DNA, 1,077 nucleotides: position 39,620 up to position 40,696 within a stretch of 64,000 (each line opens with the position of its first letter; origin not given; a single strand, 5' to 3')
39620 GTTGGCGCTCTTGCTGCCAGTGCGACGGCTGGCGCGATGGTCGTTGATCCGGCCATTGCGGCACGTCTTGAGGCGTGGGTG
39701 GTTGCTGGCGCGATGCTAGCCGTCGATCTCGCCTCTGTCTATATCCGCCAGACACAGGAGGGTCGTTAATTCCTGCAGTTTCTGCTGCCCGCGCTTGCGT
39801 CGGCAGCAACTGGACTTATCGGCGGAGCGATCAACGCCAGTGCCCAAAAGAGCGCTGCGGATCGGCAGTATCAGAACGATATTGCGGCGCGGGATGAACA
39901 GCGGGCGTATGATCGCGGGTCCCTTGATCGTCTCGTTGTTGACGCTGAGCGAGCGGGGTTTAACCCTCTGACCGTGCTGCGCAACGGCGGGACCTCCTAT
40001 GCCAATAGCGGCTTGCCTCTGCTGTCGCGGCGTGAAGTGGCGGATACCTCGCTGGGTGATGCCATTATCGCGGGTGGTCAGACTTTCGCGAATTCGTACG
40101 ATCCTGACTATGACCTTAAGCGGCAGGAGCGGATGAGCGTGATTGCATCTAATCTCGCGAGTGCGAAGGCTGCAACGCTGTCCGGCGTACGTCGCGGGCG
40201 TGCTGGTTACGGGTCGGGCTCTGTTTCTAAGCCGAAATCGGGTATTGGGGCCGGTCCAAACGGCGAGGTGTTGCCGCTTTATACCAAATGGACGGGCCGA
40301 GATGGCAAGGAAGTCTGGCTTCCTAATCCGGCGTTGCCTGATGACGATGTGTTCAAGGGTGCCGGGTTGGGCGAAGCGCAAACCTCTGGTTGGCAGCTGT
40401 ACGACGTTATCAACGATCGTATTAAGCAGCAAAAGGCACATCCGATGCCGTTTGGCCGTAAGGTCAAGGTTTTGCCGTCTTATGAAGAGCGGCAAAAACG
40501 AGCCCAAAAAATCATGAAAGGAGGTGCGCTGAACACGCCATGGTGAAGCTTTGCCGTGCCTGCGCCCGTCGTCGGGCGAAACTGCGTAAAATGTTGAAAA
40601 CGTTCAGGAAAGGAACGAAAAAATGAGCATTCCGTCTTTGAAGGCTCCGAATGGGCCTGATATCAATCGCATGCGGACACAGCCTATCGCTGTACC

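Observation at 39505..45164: Complete-looking Microviridae (ssDNA phage) genome integrated in a high-GC rhizobial-type replicon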

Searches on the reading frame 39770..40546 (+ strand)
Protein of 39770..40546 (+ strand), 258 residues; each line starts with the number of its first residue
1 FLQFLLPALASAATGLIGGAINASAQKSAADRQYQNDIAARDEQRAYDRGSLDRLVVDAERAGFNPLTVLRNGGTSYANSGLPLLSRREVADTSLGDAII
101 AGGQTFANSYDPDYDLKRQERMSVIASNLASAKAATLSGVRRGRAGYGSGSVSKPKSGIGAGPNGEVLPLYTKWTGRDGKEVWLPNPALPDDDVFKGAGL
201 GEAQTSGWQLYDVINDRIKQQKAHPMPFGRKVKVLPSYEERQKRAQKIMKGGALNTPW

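Call 50: search_protein_families(library=phrogs, proteins=[window:39770-40546:+], max_evalue=0.1)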
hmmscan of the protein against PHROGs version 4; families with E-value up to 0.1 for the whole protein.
window:39770-40546:+ (258 aa): 3 families
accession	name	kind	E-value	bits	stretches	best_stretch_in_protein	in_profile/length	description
phrog_11693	-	tail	0.0002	22.5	1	6-136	7-134/228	pilot protein for DNA ejection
phrog_8693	-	tail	0.0081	17.1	1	8-117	10-104/258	pilot protein for DNA ejection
phrog_18604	-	tail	0.054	13.8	1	13-79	85-151/284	minor tail protein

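Call 51: search_protein_families(library=pfam, proteins=[window:39770-40546:+], max_evalue=1)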
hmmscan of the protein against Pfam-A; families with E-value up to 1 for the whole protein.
window:39770-40546:+ (258 aa): 1 family
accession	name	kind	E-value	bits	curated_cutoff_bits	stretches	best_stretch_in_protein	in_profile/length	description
PF10078.15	DUF2316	-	0.094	13.4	26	1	205-229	52-76/89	Uncharacterized protein conserved in bacteria (DUF2316)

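Call 75: search_solved_structures(query=window:39770-40546:+, max_evalue=1)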
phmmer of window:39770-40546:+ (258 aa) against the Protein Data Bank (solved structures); distinct sequences matched with E-value up to 1: 0.

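Call 93: search_dna_similar(query=window:39770-40546:+, collection=phages, mode=protein, max_rows=15, max_evalue=0.001)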
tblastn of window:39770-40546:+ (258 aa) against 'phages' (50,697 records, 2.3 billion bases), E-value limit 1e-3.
Records with a match: 8; places in all: 8; records where one place covers at least 80% of the query: 0.
Best place of each record, by identity: <60% 8.
By first word of the organism name: Flyfo 5; Tortoise 2; Microviridae 1.
By host as written in the record: Pteropus tonganus 5; Gopherus morafkai 2; Ciona robusta 1.
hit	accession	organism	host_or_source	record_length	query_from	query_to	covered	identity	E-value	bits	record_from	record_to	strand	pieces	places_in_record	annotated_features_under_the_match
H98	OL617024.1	Flyfo microvirus Tbat2_105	Pteropus tonganus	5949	1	161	62%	35.9%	6e-19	91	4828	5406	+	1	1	hypothetical protein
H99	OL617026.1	Flyfo microvirus Tbat2_110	Pteropus tonganus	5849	1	160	62%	35.4%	9e-22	100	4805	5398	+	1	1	hypothetical protein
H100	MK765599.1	Tortoise microvirus 47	Gopherus morafkai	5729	54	193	54%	29.9%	5e-7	56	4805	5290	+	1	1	hypothetical protein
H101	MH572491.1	Microviridae sp.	Ciona robusta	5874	4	119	45%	35.0%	4e-4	47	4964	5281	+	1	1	DNA pilot protein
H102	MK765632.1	Tortoise microvirus 79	Gopherus morafkai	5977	4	106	40%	38.0%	1e-4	49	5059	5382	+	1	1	hypothetical protein (x2)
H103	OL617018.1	Flyfo microvirus Tbat2_88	Pteropus tonganus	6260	54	193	54%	27.9%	3e-6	54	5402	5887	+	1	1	DNA pilot protein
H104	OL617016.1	Flyfo microvirus Tbat2_43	Pteropus tonganus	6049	54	190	53%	27.1%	1e-5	52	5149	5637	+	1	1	hypothetical protein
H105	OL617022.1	Flyfo microvirus Tbat2_98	Pteropus tonganus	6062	42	89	19%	49.0%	6e-4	47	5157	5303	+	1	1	hypothetical protein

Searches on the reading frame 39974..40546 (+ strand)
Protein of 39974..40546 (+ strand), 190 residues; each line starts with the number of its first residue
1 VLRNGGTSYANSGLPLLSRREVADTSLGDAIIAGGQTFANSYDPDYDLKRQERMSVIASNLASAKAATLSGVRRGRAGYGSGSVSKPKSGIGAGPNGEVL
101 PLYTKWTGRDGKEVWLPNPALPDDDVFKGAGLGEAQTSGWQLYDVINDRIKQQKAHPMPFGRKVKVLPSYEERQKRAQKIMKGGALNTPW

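Call 3: search_protein_families(library=pfam, proteins=[window:39974-40546:+], max_evalue=0.1)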
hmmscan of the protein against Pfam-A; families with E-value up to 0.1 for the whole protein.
window:39974-40546:+ (190 aa): 1 family
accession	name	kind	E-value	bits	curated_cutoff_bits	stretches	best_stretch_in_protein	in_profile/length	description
PF10078.15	DUF2316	-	0.063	14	26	0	137-161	52-76/89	Uncharacterized protein conserved in bacteria (DUF2316)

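Call 4: search_protein_families(library=phrogs, proteins=[window:39974-40546:+], max_evalue=0.01)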
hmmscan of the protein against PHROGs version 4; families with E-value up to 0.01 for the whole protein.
window:39974-40546:+ (190 aa): 0 families
